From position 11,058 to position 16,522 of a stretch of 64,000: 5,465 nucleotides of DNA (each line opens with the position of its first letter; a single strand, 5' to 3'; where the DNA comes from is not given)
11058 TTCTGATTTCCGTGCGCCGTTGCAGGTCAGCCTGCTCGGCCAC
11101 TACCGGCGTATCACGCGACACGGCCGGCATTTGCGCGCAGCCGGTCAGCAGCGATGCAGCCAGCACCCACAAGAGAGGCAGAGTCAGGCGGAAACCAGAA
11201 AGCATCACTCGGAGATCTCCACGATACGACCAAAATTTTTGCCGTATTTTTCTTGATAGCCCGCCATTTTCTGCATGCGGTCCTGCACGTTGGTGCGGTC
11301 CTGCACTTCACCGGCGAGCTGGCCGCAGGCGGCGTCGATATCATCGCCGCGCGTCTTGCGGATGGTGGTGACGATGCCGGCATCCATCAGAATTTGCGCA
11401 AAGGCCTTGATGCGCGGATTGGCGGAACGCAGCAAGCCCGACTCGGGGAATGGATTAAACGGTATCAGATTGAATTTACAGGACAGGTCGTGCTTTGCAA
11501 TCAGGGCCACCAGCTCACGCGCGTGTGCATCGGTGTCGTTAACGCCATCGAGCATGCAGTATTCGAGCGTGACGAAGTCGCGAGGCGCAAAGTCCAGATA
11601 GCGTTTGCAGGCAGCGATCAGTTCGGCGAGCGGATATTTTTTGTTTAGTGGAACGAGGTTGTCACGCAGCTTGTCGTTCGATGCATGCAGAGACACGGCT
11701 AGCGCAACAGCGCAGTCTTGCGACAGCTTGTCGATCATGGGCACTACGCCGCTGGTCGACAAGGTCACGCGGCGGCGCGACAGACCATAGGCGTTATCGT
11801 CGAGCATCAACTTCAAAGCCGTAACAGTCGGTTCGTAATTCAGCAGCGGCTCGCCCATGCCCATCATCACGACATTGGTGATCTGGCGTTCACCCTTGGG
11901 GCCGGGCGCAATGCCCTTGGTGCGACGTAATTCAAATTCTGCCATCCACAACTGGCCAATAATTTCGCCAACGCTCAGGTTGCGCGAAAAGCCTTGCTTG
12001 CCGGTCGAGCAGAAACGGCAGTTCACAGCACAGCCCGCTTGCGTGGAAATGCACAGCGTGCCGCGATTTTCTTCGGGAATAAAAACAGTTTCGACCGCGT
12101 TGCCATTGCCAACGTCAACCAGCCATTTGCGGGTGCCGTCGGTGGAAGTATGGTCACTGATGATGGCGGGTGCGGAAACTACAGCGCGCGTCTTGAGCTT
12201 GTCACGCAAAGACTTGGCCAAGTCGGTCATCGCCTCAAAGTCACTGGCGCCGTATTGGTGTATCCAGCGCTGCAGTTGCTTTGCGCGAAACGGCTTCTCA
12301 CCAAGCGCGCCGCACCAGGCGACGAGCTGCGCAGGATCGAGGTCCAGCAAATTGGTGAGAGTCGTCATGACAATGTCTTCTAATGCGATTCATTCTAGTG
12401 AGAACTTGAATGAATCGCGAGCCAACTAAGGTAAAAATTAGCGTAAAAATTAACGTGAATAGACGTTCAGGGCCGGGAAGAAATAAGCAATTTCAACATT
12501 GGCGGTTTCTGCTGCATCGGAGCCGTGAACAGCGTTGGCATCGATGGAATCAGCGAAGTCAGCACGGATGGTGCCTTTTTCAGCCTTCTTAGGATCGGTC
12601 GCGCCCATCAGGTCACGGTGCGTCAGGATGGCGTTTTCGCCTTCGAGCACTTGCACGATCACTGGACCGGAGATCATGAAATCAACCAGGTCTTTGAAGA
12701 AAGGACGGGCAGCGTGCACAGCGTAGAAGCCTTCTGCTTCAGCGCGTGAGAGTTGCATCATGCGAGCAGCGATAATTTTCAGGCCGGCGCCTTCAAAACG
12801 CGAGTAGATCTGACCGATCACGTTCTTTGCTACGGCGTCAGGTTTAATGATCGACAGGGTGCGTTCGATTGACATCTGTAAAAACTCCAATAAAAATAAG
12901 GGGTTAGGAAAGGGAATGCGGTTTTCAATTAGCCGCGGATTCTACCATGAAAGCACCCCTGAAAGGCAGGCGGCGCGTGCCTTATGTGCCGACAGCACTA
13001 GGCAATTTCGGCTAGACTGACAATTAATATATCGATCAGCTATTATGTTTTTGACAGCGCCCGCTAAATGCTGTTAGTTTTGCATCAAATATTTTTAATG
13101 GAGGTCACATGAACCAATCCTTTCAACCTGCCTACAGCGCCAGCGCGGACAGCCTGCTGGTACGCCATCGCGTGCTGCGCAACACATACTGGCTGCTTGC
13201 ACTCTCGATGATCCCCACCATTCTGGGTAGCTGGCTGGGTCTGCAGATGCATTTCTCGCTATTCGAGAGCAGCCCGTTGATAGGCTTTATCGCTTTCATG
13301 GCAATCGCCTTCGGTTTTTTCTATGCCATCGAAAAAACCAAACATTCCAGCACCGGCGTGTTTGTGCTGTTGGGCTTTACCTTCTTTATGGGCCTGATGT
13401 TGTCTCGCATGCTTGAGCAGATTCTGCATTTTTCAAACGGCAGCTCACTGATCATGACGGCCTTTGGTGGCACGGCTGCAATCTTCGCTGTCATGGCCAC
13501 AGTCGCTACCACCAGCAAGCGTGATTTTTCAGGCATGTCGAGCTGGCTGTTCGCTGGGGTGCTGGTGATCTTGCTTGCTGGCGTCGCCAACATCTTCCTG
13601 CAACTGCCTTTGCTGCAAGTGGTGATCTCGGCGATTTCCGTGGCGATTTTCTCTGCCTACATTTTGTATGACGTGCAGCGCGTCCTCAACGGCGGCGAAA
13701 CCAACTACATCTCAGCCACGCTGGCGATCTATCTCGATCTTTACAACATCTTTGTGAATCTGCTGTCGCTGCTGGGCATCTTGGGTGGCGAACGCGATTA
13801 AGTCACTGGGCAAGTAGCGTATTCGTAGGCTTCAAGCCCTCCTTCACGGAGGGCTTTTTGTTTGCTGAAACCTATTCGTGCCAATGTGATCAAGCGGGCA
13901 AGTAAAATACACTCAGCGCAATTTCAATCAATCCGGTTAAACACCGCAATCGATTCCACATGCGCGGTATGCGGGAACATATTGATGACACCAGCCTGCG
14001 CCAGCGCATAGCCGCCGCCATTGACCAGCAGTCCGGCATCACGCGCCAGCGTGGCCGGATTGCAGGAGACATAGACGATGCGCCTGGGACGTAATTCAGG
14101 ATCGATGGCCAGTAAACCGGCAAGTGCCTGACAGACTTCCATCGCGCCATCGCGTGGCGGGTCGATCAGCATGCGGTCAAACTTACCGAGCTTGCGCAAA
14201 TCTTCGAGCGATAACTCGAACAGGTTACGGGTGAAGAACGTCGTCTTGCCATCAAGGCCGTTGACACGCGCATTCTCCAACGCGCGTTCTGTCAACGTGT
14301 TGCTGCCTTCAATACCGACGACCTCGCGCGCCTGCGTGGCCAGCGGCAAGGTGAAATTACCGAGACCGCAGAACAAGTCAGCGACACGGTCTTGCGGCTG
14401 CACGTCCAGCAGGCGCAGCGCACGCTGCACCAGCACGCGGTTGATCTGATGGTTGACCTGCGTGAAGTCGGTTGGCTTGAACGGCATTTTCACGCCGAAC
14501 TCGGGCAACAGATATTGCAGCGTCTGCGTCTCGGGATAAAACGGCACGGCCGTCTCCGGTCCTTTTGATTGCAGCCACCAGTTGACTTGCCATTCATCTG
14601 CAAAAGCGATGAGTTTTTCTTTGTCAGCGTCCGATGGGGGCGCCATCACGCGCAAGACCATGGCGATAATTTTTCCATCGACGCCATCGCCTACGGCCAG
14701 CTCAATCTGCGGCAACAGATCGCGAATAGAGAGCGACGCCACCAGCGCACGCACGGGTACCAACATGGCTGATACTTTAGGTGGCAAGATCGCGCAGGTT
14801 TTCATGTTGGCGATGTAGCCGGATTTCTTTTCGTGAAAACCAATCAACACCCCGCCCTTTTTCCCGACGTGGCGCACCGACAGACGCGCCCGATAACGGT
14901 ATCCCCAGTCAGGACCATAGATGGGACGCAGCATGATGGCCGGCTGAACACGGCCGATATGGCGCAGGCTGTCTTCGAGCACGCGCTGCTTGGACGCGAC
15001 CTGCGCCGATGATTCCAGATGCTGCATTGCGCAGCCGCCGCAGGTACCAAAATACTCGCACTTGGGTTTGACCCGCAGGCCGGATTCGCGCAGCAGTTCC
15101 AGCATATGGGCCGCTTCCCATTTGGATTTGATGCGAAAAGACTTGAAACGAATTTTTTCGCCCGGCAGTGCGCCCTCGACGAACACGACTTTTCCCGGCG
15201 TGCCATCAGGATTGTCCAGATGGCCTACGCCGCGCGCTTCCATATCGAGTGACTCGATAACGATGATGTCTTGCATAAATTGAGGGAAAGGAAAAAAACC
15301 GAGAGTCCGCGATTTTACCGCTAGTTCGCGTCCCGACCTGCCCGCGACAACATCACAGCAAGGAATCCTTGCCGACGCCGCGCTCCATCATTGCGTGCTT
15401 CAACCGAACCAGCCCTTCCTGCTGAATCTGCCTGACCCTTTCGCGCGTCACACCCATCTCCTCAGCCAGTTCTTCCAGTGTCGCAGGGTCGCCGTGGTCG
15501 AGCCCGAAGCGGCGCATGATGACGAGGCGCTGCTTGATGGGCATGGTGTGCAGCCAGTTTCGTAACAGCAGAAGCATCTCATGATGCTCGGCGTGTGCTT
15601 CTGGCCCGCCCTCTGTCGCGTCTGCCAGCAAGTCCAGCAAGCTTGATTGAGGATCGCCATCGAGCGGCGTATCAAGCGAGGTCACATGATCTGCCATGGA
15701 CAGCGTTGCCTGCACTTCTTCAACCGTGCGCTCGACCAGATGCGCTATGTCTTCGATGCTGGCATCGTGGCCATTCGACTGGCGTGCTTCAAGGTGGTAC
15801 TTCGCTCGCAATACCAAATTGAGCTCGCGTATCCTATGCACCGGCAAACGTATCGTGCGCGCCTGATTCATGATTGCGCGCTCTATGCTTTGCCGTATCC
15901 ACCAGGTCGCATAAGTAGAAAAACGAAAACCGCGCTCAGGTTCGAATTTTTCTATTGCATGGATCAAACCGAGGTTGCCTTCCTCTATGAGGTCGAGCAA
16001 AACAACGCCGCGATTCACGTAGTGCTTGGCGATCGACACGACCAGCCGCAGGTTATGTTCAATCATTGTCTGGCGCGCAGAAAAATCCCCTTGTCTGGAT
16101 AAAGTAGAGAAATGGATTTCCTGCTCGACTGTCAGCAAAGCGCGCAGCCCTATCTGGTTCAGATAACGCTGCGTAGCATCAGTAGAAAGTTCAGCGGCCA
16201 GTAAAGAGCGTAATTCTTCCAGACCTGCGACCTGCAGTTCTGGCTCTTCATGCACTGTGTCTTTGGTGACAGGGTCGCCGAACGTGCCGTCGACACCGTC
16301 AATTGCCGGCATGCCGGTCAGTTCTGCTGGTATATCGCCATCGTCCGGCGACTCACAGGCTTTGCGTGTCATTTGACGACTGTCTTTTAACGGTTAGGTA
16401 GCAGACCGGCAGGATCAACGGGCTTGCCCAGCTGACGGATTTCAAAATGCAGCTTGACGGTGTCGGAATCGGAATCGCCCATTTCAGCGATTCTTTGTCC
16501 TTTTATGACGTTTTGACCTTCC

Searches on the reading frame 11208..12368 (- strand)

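Call 82: search_protein_families(library=pfam, proteins=[window:11208-12368:-], max_evalue=0.00001)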
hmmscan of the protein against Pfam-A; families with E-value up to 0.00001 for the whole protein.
window:11208-12368:- (387 aa): 2 families
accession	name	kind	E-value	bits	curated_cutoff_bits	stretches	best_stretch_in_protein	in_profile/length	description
PF21016.3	RlmN_N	-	5.3e-25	87.4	24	1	5-64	1-60/60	Ribosomal RNA large subunit methyltransferase N-terminal domain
PF04055.27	Radical_SAM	-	2e-15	57.8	29.5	1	107-281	1-160/166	Radical SAM superfamily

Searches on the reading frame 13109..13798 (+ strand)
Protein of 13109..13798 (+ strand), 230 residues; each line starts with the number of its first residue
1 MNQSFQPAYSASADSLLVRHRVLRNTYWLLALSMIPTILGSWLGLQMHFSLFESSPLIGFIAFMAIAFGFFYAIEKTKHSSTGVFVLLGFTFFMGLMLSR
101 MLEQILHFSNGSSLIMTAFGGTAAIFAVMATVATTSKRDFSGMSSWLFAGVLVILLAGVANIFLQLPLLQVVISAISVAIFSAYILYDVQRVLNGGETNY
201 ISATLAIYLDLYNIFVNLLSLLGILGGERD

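Call 81: search_protein_families(library=pfam, proteins=[window:13109-13798:+], max_evalue=0.00001)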
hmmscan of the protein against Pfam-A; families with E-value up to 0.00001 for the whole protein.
window:13109-13798:+ (230 aa): 1 family
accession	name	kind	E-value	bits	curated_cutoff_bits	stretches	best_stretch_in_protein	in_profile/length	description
PF01027.25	Bax1-I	-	8.2e-50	169.9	34.1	1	21-222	2-207/207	Inhibitor of apoptosis-promoting Bax1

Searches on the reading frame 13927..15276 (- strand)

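Call 82: search_protein_families(library=pfam, proteins=[window:13927-15276:-], max_evalue=0.00001)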
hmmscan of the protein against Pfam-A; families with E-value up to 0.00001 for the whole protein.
window:13927-15276:- (450 aa): 3 families
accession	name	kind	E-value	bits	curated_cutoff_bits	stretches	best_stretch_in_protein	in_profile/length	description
PF05958.17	tRNA_U5-meth_tr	-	1.5e-16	60.8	23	1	269-445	177-353/357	tRNA (Uracil-5-)-methyltransferase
PF13847.12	Methyltransf_31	-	1.2e-06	28.7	27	1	295-372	4-81/145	Methyltransferase domain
PF00398.26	RrnaAD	-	3.5e-06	26.7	24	1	273-334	9-70/263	Ribosomal RNA adenine dimethylase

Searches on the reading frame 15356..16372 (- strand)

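Call 82: search_protein_families(library=pfam, proteins=[window:15356-16372:-], max_evalue=0.00001)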
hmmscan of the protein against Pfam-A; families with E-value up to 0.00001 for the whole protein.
window:15356-16372:- (339 aa): 4 families
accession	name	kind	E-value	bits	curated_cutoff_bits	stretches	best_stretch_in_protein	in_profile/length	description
PF04542.20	Sigma70_r2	-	2.8e-21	75.5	24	1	103-173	1-71/71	Sigma-70 region 2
PF04539.22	Sigma70_r3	-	2e-17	63.5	25.3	1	183-260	2-77/78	Sigma-70 region 3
PF04545.22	Sigma70_r4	-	3.4e-15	55.7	24.1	1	273-326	1-50/50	Sigma-70, region 4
PF00140.25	Sigma70_r1_2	-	5.1e-06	26.8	22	0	65-97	1-33/34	Sigma-70 factor, region 1.2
